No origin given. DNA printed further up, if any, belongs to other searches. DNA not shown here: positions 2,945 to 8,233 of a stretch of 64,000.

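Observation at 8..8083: Candidate anti-phage system: large unknown protein + DEAH helicase fused to DUF1998 (Druantia type III-like DruH/DruE architecture)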

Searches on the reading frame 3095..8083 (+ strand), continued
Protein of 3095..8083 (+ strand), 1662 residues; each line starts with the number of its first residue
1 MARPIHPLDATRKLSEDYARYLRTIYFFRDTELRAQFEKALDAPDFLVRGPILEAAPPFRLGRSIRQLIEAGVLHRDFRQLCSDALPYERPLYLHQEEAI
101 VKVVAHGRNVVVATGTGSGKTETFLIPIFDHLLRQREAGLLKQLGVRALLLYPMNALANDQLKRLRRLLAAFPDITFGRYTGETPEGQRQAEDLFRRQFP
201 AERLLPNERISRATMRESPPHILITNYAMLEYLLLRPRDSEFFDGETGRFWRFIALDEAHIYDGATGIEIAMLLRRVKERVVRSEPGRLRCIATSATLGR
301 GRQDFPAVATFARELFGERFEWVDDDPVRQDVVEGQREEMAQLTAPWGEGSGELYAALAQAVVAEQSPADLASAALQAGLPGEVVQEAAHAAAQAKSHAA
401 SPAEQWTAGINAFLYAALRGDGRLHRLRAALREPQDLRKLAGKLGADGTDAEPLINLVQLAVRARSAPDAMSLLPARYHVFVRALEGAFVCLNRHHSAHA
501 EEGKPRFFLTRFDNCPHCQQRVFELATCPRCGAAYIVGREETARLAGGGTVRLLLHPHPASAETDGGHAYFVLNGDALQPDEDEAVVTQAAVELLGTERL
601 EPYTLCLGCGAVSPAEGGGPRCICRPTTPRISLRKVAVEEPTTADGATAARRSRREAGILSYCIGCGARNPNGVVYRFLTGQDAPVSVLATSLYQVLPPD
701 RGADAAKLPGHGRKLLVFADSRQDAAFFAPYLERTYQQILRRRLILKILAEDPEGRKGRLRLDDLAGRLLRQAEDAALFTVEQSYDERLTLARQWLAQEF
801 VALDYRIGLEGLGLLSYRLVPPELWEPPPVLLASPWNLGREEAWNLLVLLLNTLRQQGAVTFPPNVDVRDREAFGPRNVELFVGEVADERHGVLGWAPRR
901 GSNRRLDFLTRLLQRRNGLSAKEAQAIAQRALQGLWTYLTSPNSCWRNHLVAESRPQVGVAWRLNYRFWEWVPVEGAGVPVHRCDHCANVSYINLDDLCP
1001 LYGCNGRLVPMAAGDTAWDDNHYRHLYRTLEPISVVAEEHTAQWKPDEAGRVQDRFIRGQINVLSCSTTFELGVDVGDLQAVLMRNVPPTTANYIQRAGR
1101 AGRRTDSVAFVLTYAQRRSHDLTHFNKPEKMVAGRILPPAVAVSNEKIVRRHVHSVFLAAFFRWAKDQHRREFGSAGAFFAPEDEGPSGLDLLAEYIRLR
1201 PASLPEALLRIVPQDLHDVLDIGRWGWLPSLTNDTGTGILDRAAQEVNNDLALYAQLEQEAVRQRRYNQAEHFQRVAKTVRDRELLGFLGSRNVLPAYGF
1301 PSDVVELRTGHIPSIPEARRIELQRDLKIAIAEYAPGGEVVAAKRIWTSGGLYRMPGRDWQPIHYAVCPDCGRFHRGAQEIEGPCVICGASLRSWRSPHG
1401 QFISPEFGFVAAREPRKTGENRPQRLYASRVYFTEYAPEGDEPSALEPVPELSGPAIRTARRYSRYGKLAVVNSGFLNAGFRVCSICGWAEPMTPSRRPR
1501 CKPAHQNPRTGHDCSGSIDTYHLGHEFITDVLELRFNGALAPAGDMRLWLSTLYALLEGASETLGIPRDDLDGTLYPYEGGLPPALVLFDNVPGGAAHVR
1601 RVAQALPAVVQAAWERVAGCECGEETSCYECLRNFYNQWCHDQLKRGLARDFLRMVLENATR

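Call 87: search_protein_families(library=padloc, proteins=[L007:1782-5294:-, L023:3540-5933:+, L025:2137-4557:-, L005:1517-4507:+, L005:14246-15922:+, L049:50-4264:+, L004:2335-6051:+], max_evalue=0.00001)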
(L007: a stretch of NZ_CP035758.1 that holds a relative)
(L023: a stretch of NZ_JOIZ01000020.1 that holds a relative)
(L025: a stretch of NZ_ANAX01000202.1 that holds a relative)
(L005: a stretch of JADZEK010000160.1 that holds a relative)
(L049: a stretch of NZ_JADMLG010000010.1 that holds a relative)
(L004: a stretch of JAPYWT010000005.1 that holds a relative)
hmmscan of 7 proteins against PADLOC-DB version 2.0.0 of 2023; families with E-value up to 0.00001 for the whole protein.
L007:1782-5294:- (1170 aa): 47 families (the best 25 are shown)
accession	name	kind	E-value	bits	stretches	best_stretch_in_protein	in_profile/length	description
PDLC00659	HmaA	-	0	1675.9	1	3-1163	4-1168/1176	SNF2 helicase / DEAD-box helicase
PDLC02620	DrmD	-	2.5e-118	394.6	1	97-711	93-684/1060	DrmD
PDLC02500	BrxHI|BrxHII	-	5.5e-96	321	1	84-726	71-697/933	BrxHI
PDLC02621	DrmD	-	1.7e-93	312.6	1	106-1007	124-1007/1040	DrmD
PDLC02504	BrxHI|BrxHII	-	9.8e-86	286.6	1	75-1023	81-970/971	BrxHII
PDLC02572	DrmA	-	3.3e-67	225.3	1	122-623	136-640/1043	DrmA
PDLC02632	DrmD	-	2e-58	196.4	1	123-620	142-640/662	DrmD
PDLC02623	DrmD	-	2.2e-55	185.9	2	328-654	403-672/1040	DrmD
PDLC02619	DrmD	-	4.2e-52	175.4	2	94-542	23-448/872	DrmD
PDLC02633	DrmD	-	3e-50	169.1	1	108-608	130-631/839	DrmD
PDLC02634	DrmD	-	6.5e-45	151.3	1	104-637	92-615/900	DrmD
PDLC02624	DrmD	-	6.6e-41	138.5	1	141-615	1-476/652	DrmD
PDLC02840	DpdE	-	1.4e-39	134.2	2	99-289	155-322/1091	DpdE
PDLC02843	DpdE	-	1.2e-37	127.4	2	96-292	151-320/1091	DpdE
PDLC02853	DpdE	-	2.1e-37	126.6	1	79-642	73-637/985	DpdE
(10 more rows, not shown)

L023:3540-5933:+ (798 aa): 34 families (the best 25 are shown)
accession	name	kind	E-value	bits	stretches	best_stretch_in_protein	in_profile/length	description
PDLC00132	GajB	-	3.6e-35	119.7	3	519-705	187-377/625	UrvD helicase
PDLC01087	C3a187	-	1.6e-27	94.6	1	542-789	319-544/559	NERD+UvrD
PDLC00117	GajB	-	1.8e-27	94.1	2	497-712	169-383/604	UrvD helicase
PDLC00114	GajB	-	6.7e-27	92.3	2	510-706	179-378/635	UrvD helicase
PDLC03802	RTasHel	-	5.7e-26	89.5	2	542-708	192-341/675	DRT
PDLC00127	GajB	-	1.1e-15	55.2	2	717-786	503-564/594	UrvD helicase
PDLC00104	GajB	-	1.3e-15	55.1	1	542-587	165-208/574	UrvD helicase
PDLC00103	GajB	-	1e-14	52.4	1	356-705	33-374/612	UrvD helicase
PDLC00108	GajB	-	1.5e-13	48.5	2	688-790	325-416/445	UrvD helicase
PDLC00112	GajB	-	3.3e-13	47.1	0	543-621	212-294/581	UrvD helicase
PDLC00107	GajB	-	5.6e-13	46.4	0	720-790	480-558/587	UrvD helicase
PDLC00130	GajB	-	4e-12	43.2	0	512-650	171-317/589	UrvD helicase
PDLC00123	GajB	-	4.1e-12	43.5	0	720-786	442-505/540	UrvD helicase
PDLC00106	GajB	-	4.9e-12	43.1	1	542-623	205-289/577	UrvD helicase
PDLC00135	GajB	-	9.8e-12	42.5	0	722-789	515-580/603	UrvD helicase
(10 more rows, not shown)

L025:2137-4557:- (806 aa): 24 families
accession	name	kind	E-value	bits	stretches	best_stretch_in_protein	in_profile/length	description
PDLC03029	MTase_I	-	5e-275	912.1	1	140-805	3-660/661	Type I methyltransferase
PDLC03022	MTase_I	-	2.4e-42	143.2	1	273-576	148-435/857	Type I methyltransferase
PDLC03031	MTase_I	-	1.3e-41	140.8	1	146-548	8-407/834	Type I methyltransferase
PDLC03019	MTase_I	-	8e-37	125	1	150-585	12-415/932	Type I methyltransferase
PDLC03035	MTase_I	-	1.1e-36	124.6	1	143-588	7-427/653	Type I methyltransferase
PDLC03027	MTase_I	-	2.8e-34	116.7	1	145-565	7-387/810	Type I methyltransferase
PDLC03038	MTase_I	-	8.5e-33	111.2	1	142-567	5-403/896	Type I methyltransferase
PDLC03026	MTase_I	-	1.2e-31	108.4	1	238-665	72-469/487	Type I methyltransferase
PDLC03021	MTase_I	-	6.9e-31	105.6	1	237-591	90-417/491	Type I methyltransferase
PDLC04134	mad2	-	3.5e-28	96.7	1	136-590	131-485/492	mads_2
PDLC03028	MTase_I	-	1.2e-25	87.8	1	144-591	727-1161/1236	Type I methyltransferase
PDLC03039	MTase_I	-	1.3e-24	84.4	1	145-567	6-401/708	Type I methyltransferase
PDLC03033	MTase_I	-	2.5e-24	84.2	1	294-574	184-447/541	Type I methyltransferase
PDLC03240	MTase_II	-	2.1e-23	80.9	1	150-592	12-431/511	Type II methyltransferase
PDLC03032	MTase_I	-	4.3e-21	72.7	1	291-565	139-389/1001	Type I methyltransferase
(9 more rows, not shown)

L005:1517-4507:+ (997 aa): 8 families
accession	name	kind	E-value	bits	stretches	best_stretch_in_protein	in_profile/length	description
PDLC03040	REase_I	-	4.5e-122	406.8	1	29-688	7-692/1029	Type I restriction enzyme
PDLC03044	REase_I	-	5.9e-77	257.6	2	104-543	79-522/1034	Type I restriction enzyme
PDLC03041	REase_I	-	1.6e-69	233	2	254-687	285-742/1099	Type I restriction enzyme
PDLC03048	REase_I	-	8.4e-53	177.7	2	126-560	84-513/976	Type I restriction enzyme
PDLC03046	REase_I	-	1.6e-32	110.4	3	159-357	132-333/1025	Type I restriction enzyme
PDLC03045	REase_I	-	1.1e-23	81.2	2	306-446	285-428/995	Type I restriction enzyme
PDLC03047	REase_I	-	4.2e-12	42.6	1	279-683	338-730/1107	Type I restriction enzyme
PDLC03043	REase_I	-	1.2e-06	25.9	1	130-304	121-292/313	Type I restriction enzyme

L005:14246-15922:+ (559 aa): 7 families
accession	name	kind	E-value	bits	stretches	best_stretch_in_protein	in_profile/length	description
PDLC03813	RTasNERD-Hel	-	4e-94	314.6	1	1-537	1-512/519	DRT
PDLC01087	C3a187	-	5.6e-29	99.4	2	13-373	14-361/559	NERD+UvrD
PDLC00132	GajB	-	2.9e-08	30.8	0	212-312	3-106/625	UrvD helicase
PDLC00112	GajB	-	7.9e-08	29.4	0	326-459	208-352/581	UrvD helicase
PDLC00122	GajB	-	1.3e-07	28.9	0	487-539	422-475/502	UrvD helicase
PDLC03802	RTasHel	-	2.1e-07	28.2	0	325-460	188-323/675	DRT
PDLC00127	GajB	-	3.9e-06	23.7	0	325-459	197-346/594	UrvD helicase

L049:50-4264:+ (1405 aa): 6 families
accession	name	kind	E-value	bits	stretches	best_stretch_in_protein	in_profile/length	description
PDLC05009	PDC-S37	-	1.6e-37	126.9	2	658-1388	911-1527/1550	-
PDLC03924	MkoC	-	2.3e-25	86.9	1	767-943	771-946/1136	-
PDLC03920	MkoA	-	1.6e-23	81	1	1-113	635-757/1112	-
PDLC03921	MkoA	-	8.1e-16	54.9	1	1-50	1046-1097/1607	-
PDLC02194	Hhe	-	4.5e-14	48.6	1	649-1082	1345-1780/1911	-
PDLC04140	mad8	-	1.2e-06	26.3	1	1-114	31-146/314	mads_8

L004:2335-6051:+ (1239 aa): 4 families
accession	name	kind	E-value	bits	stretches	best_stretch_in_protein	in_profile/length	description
PDLC02482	BrxC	-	0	1559.1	1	4-1238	1-1231/1231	BrxC-PglY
PDLC02487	BrxC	-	4.9e-72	241.1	1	4-1220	1-1189/1215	BrxC-PglY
PDLC02781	SspC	-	4.7e-06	22.7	0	30-304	11-312/1104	SspC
PDLC02479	BrxC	-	5.9e-06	22.8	0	14-87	14-81/1172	BrxC-PglY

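Call 95: search_protein_families(library=padloc, proteins=[L045:10001-14635:+, L024:10001-14920:+, L035:9995-14803:+, L002:8416-13392:+], max_evalue=1e-50)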
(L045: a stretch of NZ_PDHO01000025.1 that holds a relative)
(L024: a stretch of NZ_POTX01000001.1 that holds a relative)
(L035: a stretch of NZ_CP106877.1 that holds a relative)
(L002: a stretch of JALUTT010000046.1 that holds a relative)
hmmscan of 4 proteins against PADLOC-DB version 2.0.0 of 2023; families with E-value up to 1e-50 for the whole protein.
L045:10001-14635:+ (1545 aa): 7 families
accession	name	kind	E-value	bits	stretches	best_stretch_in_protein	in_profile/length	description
PDLC00013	DruE1|DruE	-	2.1e-182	607.4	1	373-1541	459-1674/1776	SNF2 family N-terminal domain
PDLC00037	DruE3|DruE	-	1.1e-170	568.5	2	942-1542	1032-1674/2055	SNF2 family N-terminal domain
PDLC00035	DruE3|DruE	-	1.6e-133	444.9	2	47-694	51-695/1460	SNF2 family N-terminal domain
PDLC00036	DruE3|DruE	-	8e-122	405.8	1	943-1541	1026-1649/2023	SNF2 family N-terminal domain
PDLC00015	DruE2|DruE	-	4.7e-121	403.8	0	864-1541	1057-1770/1887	SNF2 family N-terminal domain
PDLC00014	DruE2|DruE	-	1.1e-111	372.6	0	871-1315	1093-1543/1928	SNF2 family N-terminal domain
PDLC00051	DruE4|DruE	-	4.5e-105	350.7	0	870-1311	1019-1453/1829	SNF2 family N-terminal domain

L024:10001-14920:+ (1640 aa): 7 families
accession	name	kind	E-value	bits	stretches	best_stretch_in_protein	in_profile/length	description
PDLC00013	DruE1|DruE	-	1.3e-182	608.1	1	881-1533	980-1674/1776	SNF2 family N-terminal domain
PDLC00037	DruE3|DruE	-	5.9e-174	579.4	2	936-1536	1031-1676/2055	SNF2 family N-terminal domain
PDLC00035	DruE3|DruE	-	1.9e-134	448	2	84-713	98-723/1460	SNF2 family N-terminal domain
PDLC00015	DruE2|DruE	-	8.4e-124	413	0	877-1066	1073-1275/1887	SNF2 family N-terminal domain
PDLC00036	DruE3|DruE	-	2.2e-123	411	1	940-1534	1028-1650/2023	SNF2 family N-terminal domain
PDLC00014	DruE2|DruE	-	3.5e-122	407.4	1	871-1538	1097-1813/1928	SNF2 family N-terminal domain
PDLC00051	DruE4|DruE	-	4.6e-115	383.8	0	881-1286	1035-1434/1829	SNF2 family N-terminal domain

L035:9995-14803:+ (1603 aa): 7 families
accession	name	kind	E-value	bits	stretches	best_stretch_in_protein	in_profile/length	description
PDLC00013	DruE1|DruE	-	4.4e-194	646.1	1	351-1582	453-1674/1776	SNF2 family N-terminal domain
PDLC00037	DruE3|DruE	-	3.5e-193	643.1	2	966-1587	1033-1678/2055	SNF2 family N-terminal domain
PDLC00036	DruE3|DruE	-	1.4e-155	517.8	2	964-1583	1024-1650/2023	SNF2 family N-terminal domain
PDLC00015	DruE2|DruE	-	6.9e-135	449.7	1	907-1582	1073-1770/1887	SNF2 family N-terminal domain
PDLC00051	DruE4|DruE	-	2.4e-126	421.2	1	857-1595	981-1725/1829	SNF2 family N-terminal domain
PDLC00014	DruE2|DruE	-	1.3e-125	418.7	1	905-1585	1100-1811/1928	SNF2 family N-terminal domain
PDLC00035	DruE3|DruE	-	6.6e-125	416.4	2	43-668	49-660/1460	SNF2 family N-terminal domain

L002:8416-13392:+ (1659 aa): 7 families
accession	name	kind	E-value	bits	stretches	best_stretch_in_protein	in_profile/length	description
PDLC00013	DruE1|DruE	-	1.9e-208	693.7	2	977-1652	983-1674/1776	SNF2 family N-terminal domain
PDLC00037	DruE3|DruE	-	4.5e-190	632.8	2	1031-1651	1032-1672/2055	SNF2 family N-terminal domain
PDLC00015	DruE2|DruE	-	2.4e-144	481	0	969-1165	1071-1280/1887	SNF2 family N-terminal domain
PDLC00014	DruE2|DruE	-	2.3e-139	464.3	1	968-1642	1100-1798/1928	SNF2 family N-terminal domain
PDLC00035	DruE3|DruE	-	3e-138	460.6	2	50-549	36-501/1460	SNF2 family N-terminal domain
PDLC00036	DruE3|DruE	-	8.8e-129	428.9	1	104-339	87-308/2023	SNF2 family N-terminal domain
PDLC00051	DruE4|DruE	-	3.4e-126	420.7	0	974-1162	1033-1231/1829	SNF2 family N-terminal domain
